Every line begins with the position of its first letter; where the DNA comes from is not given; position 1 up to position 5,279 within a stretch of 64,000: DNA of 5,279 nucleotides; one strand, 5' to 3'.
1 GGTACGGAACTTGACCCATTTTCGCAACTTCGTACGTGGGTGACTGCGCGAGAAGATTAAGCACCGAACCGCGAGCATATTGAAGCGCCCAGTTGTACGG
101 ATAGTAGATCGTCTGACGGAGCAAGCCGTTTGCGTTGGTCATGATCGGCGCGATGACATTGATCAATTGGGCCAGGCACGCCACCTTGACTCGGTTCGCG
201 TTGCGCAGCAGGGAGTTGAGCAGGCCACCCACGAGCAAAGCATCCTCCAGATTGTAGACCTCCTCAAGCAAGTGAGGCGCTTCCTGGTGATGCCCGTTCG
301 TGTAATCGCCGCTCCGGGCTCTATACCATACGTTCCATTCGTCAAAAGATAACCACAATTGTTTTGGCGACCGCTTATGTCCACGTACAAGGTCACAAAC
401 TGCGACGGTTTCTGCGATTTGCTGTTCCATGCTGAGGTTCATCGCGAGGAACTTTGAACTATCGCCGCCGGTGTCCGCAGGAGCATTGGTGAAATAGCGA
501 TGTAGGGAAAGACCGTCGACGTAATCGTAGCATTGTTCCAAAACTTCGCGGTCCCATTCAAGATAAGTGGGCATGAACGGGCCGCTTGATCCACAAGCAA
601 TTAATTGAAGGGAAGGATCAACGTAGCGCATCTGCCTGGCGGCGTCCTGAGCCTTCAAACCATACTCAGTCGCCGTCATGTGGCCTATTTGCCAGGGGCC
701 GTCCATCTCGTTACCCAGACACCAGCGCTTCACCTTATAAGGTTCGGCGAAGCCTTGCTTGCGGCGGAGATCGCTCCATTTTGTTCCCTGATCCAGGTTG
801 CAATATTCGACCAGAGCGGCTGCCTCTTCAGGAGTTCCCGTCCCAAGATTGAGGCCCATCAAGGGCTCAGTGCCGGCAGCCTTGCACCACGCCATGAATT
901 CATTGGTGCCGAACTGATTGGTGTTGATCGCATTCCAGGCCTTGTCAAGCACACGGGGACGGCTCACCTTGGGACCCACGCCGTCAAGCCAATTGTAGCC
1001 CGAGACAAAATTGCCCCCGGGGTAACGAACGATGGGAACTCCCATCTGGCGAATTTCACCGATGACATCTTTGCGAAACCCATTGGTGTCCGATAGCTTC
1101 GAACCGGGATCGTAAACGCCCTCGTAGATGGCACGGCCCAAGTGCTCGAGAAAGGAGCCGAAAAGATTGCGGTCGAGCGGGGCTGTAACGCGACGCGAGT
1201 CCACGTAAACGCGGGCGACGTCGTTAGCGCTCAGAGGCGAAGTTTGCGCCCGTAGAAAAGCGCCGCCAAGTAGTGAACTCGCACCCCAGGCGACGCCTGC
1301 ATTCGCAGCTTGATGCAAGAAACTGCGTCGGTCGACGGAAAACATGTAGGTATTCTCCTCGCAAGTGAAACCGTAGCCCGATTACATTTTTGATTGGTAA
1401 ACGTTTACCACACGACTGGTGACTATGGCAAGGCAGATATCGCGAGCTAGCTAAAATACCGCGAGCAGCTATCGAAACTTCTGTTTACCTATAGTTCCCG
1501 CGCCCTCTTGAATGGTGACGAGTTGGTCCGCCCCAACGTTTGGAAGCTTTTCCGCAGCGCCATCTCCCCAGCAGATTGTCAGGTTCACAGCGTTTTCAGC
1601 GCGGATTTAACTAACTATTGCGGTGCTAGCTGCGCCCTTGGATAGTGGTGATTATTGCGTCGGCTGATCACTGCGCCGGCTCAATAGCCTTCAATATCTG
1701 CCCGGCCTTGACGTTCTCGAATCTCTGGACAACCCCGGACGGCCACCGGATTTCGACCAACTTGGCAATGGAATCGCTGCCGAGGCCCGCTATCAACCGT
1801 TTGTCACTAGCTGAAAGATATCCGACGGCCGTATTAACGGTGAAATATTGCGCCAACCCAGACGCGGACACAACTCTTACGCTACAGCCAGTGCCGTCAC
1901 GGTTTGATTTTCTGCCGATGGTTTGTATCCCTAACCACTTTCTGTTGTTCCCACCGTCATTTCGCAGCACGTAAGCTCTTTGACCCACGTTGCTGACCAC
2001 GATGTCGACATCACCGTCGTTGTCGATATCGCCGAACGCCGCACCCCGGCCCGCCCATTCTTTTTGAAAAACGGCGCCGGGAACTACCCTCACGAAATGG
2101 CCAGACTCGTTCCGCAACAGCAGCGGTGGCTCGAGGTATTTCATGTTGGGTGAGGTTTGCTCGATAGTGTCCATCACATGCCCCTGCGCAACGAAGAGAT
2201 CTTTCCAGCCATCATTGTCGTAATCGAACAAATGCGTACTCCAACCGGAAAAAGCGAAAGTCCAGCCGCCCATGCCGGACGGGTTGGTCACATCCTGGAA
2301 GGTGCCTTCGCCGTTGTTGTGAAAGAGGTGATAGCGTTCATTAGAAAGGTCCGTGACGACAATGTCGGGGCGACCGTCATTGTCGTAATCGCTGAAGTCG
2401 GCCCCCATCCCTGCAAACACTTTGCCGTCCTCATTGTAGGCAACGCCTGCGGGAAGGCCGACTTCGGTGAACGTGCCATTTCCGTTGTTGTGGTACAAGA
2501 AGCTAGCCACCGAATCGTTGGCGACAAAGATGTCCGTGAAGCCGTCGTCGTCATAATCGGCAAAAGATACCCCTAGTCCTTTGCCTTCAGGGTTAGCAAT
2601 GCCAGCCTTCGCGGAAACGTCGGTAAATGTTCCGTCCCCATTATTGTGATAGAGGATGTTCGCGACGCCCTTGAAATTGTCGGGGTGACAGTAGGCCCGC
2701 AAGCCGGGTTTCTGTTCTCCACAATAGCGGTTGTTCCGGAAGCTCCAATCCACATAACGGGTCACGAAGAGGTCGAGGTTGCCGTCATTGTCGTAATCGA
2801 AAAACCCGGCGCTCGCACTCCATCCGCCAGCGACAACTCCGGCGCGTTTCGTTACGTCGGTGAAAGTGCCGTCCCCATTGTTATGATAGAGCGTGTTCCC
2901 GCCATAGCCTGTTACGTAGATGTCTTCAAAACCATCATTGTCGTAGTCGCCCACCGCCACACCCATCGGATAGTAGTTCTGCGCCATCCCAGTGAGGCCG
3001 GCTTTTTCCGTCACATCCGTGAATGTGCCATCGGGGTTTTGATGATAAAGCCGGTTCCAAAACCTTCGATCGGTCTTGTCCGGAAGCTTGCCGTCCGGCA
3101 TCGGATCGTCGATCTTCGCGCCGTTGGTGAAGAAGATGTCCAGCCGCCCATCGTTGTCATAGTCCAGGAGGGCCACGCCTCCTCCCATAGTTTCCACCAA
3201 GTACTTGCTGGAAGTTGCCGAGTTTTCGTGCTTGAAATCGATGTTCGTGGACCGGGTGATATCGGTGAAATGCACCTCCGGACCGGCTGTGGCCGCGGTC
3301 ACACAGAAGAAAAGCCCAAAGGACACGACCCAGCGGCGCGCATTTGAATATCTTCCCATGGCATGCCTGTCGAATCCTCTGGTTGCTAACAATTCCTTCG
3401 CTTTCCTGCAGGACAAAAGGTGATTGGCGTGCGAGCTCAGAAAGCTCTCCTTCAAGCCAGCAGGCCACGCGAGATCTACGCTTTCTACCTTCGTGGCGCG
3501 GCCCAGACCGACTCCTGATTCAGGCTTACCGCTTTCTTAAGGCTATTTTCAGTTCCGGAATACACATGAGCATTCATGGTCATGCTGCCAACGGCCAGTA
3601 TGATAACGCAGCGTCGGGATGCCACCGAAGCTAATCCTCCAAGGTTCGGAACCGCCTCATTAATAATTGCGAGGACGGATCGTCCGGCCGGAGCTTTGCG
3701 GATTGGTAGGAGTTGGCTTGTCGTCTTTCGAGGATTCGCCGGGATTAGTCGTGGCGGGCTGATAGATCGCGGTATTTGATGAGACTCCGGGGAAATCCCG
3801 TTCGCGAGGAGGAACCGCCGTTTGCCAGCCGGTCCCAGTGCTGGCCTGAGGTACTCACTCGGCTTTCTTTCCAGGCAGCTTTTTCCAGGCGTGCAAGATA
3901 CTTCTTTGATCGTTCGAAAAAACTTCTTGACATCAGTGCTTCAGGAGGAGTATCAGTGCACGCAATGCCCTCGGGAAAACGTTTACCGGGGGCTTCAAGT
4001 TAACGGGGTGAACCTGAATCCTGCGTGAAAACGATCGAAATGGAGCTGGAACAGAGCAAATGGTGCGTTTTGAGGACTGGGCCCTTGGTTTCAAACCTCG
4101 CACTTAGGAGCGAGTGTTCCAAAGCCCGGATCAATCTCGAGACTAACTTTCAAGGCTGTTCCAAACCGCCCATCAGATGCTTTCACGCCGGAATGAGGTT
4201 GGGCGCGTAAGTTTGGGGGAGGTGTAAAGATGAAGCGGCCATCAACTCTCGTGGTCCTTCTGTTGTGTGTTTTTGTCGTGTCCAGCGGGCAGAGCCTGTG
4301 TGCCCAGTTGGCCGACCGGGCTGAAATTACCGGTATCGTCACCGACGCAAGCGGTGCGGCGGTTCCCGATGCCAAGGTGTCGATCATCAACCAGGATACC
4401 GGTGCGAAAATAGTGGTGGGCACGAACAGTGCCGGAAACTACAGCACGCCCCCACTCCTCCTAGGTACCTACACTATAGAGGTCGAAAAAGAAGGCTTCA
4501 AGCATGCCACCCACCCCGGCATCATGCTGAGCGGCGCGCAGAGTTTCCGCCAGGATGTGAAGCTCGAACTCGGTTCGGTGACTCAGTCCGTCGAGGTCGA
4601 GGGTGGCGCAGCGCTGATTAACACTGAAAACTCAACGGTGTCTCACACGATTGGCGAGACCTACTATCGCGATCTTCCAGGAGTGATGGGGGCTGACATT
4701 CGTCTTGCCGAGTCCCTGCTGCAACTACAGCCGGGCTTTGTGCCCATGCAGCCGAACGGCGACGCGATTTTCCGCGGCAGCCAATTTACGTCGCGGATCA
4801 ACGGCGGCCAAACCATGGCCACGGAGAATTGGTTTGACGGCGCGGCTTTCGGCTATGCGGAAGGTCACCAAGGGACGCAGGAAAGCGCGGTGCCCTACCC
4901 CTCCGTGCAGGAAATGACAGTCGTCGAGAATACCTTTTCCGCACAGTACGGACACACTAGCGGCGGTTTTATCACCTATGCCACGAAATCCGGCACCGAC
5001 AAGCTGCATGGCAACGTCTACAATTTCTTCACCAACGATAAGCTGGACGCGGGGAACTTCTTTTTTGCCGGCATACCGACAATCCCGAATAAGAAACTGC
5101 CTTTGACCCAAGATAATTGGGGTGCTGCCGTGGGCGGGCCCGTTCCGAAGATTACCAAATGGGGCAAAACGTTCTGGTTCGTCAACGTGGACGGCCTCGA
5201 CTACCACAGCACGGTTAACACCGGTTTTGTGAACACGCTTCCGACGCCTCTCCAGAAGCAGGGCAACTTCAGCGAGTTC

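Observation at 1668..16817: Receptor + 3 CRTAC1 + 2 TPR module enclosed by two GH51 genes: candidate acidobacterial analogue of a SusC/SusD glycan-uptake system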

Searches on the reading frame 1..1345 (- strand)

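Call 7: search_protein_families(library=ncbifam, proteins=[window:1-1345:-], max_evalue=0.00001)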
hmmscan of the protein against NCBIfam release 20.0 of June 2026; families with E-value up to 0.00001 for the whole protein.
window:1-1345:- (448 aa): 1 family
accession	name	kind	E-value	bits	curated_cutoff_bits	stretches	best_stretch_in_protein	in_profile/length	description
NF051901.1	ArabsyFurArfAAgro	equivalog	4e-174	580.2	625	1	44-448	3-408/502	arabinosylfuranosidase ArfA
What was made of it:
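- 1..1345 (-): GH51a alpha-L-arabinofuranosidase (ArfA-like). It has a TAT-type signal (RRSFL), and its 3' part lies beyond the window edge. NCBIfam NF051901, 580 bits over residues 44-448 (call 7).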

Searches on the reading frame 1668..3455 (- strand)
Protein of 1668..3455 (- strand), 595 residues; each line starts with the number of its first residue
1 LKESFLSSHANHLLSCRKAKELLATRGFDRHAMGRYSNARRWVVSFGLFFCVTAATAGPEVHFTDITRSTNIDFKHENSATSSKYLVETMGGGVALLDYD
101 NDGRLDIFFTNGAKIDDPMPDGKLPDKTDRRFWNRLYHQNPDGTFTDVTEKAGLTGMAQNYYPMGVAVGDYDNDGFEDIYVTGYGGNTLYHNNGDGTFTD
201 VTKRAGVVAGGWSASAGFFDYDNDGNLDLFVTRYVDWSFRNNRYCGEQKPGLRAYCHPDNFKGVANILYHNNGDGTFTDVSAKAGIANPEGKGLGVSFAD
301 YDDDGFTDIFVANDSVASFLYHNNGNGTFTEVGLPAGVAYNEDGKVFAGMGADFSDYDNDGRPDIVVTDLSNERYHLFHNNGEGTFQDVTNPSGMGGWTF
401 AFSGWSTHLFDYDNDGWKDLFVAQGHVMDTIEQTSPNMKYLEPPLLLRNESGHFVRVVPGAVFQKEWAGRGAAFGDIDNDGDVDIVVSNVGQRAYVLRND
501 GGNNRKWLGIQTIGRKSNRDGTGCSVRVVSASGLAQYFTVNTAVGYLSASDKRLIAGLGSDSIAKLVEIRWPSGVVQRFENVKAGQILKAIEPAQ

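Call 4: search_protein_families(library=pfam, proteins=[window:1668-3455:-], max_evalue=0.001)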
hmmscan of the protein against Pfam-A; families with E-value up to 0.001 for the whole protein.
window:1668-3455:- (595 aa): 4 families
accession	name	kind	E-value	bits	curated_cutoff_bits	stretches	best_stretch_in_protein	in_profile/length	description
PF13517.12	FG-GAP_3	-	1e-58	196.2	26.9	6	170-231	1-61/61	FG-GAP-like repeat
PF01839.29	FG-GAP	-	8.5e-15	54.7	22.1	0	165-197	4-33/37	FG-GAP repeat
PF07593.17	UnbV_ASPIC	-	1.4e-14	54.1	23.4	1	523-588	3-67/68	ASPIC and UnbV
PF16743.10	PliI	-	5e-05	23.4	27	0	333-371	46-81/123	Periplasmic lysozyme inhibitor of I-type lysozyme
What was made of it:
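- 1668..3362 (-): CRT1, a CRTAC1-family seven-blade FG-GAP propeller plus UnbV/ASPIC domain, with a Sec-type signal. The longest ORF runs to 3455. Pfam FG-GAP_3 1e-58 and UnbV_ASPIC 1.4e-14 (call 4).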

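Call 7: search_protein_families(library=ncbifam, proteins=[window:1668-3455:-], max_evalue=0.00001)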
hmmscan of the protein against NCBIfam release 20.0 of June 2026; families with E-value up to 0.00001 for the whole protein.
window:1668-3455:- (595 aa): 0 families

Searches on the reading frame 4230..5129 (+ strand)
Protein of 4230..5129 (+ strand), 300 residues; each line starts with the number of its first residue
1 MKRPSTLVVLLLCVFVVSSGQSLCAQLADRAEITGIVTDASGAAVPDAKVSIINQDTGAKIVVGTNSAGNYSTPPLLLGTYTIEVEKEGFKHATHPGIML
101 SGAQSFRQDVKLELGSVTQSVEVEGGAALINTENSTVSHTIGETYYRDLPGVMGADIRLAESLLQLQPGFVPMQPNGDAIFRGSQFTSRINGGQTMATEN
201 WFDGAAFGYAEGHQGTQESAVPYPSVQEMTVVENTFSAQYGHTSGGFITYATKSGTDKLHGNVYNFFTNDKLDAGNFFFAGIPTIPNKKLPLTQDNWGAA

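Call 64: search_protein_families(library=pfam, proteins=[window:4230-5129:+], max_evalue=0.01)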
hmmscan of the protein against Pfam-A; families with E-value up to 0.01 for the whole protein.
window:4230-5129:+ (300 aa): 4 families
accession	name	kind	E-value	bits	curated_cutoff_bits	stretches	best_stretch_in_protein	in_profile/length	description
PF13620.12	CarboxypepD_reg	-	4.9e-18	65.7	32.3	1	33-113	2-82/82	Carboxypeptidase regulatory-like domain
PF25183.1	OMP_b-brl_4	-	6.7e-09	35.1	30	1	251-299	1-45/838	Outer membrane beta barrel domain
PF13715.12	CarbopepD_reg_2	-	0.0001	22.7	32.2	1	33-95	1-60/88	CarboxypepD_reg-like domain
PF08308.17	PEGA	-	0.003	17.9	20.8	1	52-94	6-50/71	PEGA domain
